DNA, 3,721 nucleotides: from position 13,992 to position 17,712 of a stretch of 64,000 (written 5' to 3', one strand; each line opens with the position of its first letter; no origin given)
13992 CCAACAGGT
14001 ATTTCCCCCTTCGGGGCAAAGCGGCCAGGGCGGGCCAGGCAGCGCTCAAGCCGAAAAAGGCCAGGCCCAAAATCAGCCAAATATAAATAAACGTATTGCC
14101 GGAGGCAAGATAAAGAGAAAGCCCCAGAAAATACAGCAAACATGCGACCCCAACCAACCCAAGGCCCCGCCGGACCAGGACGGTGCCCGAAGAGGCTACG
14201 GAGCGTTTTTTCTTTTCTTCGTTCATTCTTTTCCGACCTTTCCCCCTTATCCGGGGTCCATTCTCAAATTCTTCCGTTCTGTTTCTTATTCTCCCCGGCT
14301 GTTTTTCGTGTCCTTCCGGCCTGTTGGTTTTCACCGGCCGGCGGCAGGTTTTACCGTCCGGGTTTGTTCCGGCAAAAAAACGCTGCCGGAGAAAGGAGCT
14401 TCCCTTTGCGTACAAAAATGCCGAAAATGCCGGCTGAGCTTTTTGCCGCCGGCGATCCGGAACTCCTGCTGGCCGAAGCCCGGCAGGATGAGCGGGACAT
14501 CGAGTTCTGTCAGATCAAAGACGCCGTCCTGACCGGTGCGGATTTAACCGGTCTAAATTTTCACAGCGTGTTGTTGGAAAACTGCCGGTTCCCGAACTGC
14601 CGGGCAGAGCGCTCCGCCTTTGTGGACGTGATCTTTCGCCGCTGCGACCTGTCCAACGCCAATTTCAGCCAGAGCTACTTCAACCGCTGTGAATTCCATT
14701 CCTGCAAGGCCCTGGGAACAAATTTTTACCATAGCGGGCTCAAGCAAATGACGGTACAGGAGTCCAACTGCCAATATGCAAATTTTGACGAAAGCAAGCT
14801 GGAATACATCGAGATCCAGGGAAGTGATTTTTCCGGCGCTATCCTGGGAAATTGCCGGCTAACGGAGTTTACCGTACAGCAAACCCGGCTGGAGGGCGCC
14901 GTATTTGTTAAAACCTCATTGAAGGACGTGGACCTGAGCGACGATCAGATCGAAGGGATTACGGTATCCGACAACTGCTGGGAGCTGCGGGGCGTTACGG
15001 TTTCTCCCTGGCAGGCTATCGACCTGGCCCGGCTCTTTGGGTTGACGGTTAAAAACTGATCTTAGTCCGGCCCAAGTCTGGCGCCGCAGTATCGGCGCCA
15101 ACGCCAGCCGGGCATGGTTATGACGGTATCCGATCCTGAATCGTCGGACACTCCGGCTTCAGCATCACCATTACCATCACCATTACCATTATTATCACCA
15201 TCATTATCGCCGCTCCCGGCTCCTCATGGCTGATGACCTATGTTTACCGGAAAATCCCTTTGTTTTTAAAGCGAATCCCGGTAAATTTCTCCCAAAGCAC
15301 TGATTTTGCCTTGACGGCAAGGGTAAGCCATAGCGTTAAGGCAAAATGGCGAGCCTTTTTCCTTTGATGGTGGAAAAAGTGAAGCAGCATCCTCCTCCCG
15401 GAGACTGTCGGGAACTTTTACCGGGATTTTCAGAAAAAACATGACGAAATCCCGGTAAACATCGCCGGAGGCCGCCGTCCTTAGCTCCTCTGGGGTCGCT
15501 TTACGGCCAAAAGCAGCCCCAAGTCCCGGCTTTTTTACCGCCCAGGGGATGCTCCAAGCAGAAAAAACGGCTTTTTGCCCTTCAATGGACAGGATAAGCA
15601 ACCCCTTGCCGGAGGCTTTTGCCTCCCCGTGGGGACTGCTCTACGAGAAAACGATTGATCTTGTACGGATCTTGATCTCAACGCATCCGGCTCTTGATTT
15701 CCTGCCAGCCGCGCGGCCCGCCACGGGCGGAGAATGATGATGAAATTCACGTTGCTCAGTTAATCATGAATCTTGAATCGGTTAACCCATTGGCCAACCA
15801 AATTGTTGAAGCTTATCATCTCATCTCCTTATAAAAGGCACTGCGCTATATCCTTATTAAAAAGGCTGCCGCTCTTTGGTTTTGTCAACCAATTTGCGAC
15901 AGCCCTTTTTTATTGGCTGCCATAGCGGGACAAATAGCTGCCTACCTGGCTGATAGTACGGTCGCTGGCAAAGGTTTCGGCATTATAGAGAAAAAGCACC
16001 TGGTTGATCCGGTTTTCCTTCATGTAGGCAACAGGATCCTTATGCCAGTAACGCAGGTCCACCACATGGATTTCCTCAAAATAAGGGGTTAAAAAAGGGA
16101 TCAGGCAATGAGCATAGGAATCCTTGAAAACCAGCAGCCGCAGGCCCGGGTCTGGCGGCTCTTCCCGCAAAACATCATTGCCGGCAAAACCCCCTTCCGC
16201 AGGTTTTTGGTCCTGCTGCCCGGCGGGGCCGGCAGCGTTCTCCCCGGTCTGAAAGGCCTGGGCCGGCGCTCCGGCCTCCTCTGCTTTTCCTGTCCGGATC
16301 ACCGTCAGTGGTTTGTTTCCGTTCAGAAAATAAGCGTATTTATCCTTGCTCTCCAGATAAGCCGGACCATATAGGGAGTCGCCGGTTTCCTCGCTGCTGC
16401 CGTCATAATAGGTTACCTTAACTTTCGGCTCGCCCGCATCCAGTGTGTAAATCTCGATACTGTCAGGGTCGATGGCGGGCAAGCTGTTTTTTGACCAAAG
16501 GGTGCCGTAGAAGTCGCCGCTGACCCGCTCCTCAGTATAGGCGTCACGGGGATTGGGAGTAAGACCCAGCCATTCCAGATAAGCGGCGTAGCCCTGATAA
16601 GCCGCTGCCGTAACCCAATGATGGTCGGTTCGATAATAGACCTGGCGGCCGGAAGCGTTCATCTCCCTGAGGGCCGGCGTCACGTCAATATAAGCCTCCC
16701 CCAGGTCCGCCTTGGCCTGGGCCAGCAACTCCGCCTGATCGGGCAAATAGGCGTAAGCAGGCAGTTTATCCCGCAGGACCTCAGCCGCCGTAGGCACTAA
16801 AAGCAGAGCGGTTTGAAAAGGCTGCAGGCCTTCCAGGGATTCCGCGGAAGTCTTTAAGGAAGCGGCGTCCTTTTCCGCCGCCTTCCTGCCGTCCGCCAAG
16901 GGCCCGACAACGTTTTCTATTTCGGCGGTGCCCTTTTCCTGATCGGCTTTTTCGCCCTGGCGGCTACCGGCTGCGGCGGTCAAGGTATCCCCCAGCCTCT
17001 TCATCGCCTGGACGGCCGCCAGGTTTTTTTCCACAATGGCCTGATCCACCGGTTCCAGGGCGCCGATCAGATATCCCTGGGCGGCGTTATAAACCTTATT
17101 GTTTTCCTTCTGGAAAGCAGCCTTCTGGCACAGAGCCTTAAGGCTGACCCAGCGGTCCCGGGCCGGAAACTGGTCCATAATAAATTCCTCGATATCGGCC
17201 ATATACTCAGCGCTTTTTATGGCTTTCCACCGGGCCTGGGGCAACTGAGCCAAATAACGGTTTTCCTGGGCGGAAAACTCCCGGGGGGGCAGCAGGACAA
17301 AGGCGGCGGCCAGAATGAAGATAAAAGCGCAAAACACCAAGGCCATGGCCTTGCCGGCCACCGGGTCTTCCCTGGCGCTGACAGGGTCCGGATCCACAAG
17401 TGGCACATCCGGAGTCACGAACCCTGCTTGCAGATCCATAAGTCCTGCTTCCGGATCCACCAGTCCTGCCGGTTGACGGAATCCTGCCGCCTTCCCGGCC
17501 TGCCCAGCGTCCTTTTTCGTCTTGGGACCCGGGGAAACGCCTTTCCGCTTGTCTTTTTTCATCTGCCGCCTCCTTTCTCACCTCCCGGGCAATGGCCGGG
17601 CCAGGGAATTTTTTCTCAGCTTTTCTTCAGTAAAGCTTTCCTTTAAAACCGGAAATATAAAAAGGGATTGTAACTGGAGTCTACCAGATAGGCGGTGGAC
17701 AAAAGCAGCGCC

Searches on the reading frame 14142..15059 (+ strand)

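Call 45: search_protein_families(library=pfam, proteins=[window:14142-15059:+], max_evalue=0.01)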
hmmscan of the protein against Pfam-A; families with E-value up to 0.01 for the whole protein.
window:14142-15059:+ (305 aa): 4 families
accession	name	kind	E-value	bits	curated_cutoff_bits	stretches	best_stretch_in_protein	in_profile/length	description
PF13599.13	Pentapeptide_4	-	9e-24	83.8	38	3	159-232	2-75/78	Pentapeptide repeat region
PF00805.28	Pentapeptide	-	2.5e-19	68.9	20.2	3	165-198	3-36/40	Pentapeptide repeats (8 copies)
PF13576.12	Pentapeptide_3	-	2.6e-12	47.2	27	2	126-168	2-47/48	Pentapeptide repeats (9 copies)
PF23894.2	LD_SV2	-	1.2e-07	32.4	29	1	135-195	32-92/92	SV2A/B/C luminal domain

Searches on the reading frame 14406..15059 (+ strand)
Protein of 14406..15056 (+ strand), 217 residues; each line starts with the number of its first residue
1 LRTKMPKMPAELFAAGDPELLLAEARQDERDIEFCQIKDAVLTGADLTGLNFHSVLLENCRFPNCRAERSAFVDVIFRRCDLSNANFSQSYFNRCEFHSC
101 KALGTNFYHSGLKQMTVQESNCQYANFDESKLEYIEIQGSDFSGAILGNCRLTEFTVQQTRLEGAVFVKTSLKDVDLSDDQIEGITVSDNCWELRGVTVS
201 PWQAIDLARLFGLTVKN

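Call 79: find_encoding_contigs(protein=window:14406-15056:+, flank=3000, max_places=10)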
Protein seq(217 aa) (217 aa): no gene with exactly this product is on record in the collection.

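Call 80: find_encoding_contigs(protein=window:14418-15059:+, flank=3000, max_places=10)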
Protein window:14418-15059:+ (213 aa): no gene with exactly this product is on record in the collection.

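Call 81: find_encoding_contigs(protein=window:14427-15059:+, flank=3000, max_places=10)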
Protein window:14427-15059:+ (210 aa): no gene with exactly this product is on record in the collection.

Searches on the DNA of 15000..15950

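Call 46: search_rna_families(source=window, start=15000, end=15950, threshold=evalue, max_evalue=5)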
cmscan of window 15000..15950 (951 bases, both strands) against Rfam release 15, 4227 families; matches with E-value up to 5: 7.
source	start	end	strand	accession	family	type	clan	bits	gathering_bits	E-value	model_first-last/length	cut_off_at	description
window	15172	15268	+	RF00033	MicF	Gene; antisense;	-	23.8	79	0.66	1-94/94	no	MicF RNA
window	15853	15919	+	RF03469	mir-1179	Gene; miRNA;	-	20.4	80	0.32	1-82/82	no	mir-1179 microRNA precursor family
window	15802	15935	-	RF00400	SNORA28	Gene; snRNA; snoRNA; HACA-box;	CL00033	19.1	65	1.4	1-126/126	no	Small nucleolar RNA SNORA28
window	15759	15834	-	RF00200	snoZ199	Gene; snRNA; snoRNA; CD-box;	-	19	47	3.2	1-84/84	no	Small nucleolar RNA Z199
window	15401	15475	-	RF04295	mir-329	Gene; miRNA;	CL00149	17.8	76.8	0.95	1-80/80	no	mir-329 microRNA precursor family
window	15684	15737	-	RF03163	c4-a1b1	Gene; antisense;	CL00128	12.5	46.7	3.7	1-53/53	no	a1, b1 targets of C4 antisense RNA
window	15733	15759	+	RF01127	sR42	Gene; snRNA; snoRNA; CD-box;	-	11.9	38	5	1-63/63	no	Small nucleolar RNA sR42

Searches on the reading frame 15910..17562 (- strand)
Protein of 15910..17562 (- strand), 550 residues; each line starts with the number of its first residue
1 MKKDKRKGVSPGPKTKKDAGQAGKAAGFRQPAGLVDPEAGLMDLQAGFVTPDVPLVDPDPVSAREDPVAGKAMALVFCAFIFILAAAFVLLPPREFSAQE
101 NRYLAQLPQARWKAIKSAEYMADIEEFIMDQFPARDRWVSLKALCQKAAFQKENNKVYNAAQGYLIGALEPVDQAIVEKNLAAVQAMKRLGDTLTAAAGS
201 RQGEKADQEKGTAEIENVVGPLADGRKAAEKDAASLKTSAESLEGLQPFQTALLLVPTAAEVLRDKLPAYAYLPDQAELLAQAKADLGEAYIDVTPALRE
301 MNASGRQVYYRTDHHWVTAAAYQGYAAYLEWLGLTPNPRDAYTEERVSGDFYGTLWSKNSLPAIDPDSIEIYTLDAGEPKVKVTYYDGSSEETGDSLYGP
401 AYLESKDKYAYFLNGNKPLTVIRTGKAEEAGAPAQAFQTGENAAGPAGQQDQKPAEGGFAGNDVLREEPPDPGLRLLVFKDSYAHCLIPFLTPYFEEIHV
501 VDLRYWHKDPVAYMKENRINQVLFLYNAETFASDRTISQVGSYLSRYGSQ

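Call 45: search_protein_families(library=pfam, proteins=[window:15910-17562:-], max_evalue=0.01)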
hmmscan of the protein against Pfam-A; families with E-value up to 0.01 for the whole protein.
window:15910-17562:- (550 aa): 2 families
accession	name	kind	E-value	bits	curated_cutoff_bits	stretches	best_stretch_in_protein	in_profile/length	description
PF14286.12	DHHW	-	2.9e-17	63.4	25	1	306-426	233-353/385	DHHW protein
PF16822.11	ALGX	-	9.2e-11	42.3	26.5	1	231-332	27-130/268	SGNH hydrolase-like domain, acetyltransferase AlgX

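Call 76: find_encoding_contigs(protein=window:15910-17562:-, flank=3000, max_places=10)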
Protein window:15910-17562:- (550 aa): no gene with exactly this product is on record in the collection.
